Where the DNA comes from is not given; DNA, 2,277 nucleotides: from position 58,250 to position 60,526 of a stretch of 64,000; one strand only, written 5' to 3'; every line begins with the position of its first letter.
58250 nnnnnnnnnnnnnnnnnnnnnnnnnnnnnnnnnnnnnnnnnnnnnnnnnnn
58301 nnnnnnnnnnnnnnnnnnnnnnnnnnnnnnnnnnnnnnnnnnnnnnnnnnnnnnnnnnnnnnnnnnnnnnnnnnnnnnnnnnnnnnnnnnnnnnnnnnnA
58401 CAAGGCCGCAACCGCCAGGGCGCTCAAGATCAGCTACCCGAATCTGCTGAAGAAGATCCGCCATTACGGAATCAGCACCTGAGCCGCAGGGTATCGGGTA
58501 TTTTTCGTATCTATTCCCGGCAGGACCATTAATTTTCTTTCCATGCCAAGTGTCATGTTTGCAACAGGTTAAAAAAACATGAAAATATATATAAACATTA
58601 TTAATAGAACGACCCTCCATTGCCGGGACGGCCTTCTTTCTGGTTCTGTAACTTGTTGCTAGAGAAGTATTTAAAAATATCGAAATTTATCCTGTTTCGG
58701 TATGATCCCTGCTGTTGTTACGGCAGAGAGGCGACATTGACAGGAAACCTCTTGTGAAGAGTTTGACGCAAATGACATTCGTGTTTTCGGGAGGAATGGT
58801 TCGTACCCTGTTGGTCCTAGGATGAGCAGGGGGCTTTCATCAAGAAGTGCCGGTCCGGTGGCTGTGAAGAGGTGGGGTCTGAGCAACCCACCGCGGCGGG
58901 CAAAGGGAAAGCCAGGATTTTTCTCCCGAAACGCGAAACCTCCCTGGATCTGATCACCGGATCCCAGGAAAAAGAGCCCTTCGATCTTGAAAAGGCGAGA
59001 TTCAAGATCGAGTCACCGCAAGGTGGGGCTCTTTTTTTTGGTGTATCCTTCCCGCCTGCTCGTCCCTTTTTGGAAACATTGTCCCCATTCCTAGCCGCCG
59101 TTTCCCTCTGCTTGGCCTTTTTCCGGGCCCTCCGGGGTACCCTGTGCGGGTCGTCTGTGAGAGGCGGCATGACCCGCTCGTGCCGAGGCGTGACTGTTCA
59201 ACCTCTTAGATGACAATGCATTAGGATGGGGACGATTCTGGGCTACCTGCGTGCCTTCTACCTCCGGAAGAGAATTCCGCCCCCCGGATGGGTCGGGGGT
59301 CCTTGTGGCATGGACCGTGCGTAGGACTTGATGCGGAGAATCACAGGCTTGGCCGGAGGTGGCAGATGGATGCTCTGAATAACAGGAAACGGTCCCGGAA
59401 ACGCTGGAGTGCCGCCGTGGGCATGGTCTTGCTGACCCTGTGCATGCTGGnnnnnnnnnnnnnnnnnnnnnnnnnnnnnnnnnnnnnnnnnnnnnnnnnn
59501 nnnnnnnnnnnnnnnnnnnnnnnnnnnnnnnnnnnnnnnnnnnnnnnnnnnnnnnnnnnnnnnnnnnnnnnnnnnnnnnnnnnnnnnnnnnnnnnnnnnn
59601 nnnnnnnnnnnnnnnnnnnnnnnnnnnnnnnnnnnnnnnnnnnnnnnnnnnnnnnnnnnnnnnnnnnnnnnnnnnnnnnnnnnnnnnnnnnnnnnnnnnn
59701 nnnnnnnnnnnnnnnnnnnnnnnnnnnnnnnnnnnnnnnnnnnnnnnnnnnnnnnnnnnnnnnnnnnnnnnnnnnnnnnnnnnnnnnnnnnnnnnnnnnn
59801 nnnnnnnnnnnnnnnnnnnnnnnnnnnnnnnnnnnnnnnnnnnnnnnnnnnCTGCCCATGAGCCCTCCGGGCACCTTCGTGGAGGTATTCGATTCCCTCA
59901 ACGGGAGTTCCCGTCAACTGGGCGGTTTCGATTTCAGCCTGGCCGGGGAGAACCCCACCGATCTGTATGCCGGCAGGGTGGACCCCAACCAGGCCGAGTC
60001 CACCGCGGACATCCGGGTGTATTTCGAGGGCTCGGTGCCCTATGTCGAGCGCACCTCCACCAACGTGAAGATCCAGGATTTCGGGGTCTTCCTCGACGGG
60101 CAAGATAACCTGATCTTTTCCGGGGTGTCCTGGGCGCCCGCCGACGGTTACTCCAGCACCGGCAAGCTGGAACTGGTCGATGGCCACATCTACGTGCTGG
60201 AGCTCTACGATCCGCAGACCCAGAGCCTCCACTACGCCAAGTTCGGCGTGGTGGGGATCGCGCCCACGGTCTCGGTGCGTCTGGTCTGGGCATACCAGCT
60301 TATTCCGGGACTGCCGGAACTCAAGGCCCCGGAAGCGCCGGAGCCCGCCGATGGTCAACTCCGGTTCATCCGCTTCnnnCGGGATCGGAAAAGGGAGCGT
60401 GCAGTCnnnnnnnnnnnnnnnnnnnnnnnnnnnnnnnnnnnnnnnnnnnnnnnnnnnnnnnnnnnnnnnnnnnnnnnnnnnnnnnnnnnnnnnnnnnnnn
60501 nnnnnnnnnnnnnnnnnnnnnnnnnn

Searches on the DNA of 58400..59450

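Call 49: search_rna_families(source=window, start=58400, end=59450, threshold=evalue, max_evalue=1)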
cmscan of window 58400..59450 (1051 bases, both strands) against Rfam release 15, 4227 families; matches with E-value up to 1: 1.
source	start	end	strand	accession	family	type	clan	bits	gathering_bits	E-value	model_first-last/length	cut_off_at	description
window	58418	58485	+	RF00278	SNORD50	Gene; snRNA; snoRNA; CD-box;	-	22.6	42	0.076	1-72/72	no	Small nucleolar RNA SNORD50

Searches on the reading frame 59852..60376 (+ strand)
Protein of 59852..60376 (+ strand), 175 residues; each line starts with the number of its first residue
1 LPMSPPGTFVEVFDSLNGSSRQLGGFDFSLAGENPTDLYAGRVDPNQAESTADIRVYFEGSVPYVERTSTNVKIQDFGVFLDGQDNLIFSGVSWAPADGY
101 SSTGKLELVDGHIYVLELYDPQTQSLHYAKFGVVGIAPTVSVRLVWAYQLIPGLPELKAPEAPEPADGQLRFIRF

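Call 90: search_protein_families(library=pfam, alignment_id=A7, max_evalue=1)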
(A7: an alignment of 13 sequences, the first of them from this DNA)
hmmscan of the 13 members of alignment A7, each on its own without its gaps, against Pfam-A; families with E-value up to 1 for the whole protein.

A. member 1, seq(175 aa): 0 families

B. families by the number of members that match (of 13 scanned): 4 families
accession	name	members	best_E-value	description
PF14064.11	HmuY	2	0.0018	HmuY protein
PF22969.3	Ig_NUP210_2nd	1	0.033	NUP210 Ig-like domain 2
PF00254.34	FKBP_C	1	0.13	FKBP-type peptidyl-prolyl cis-trans isomerase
PF11032.14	ApoM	1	0.2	ApoM domain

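Call 91: search_solved_structures(query=A7, max_evalue=1, show_alignments=2)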
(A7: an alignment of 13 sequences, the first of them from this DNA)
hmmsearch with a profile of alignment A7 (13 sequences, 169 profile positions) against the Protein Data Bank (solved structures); distinct sequences matched with E-value up to 1: 0.
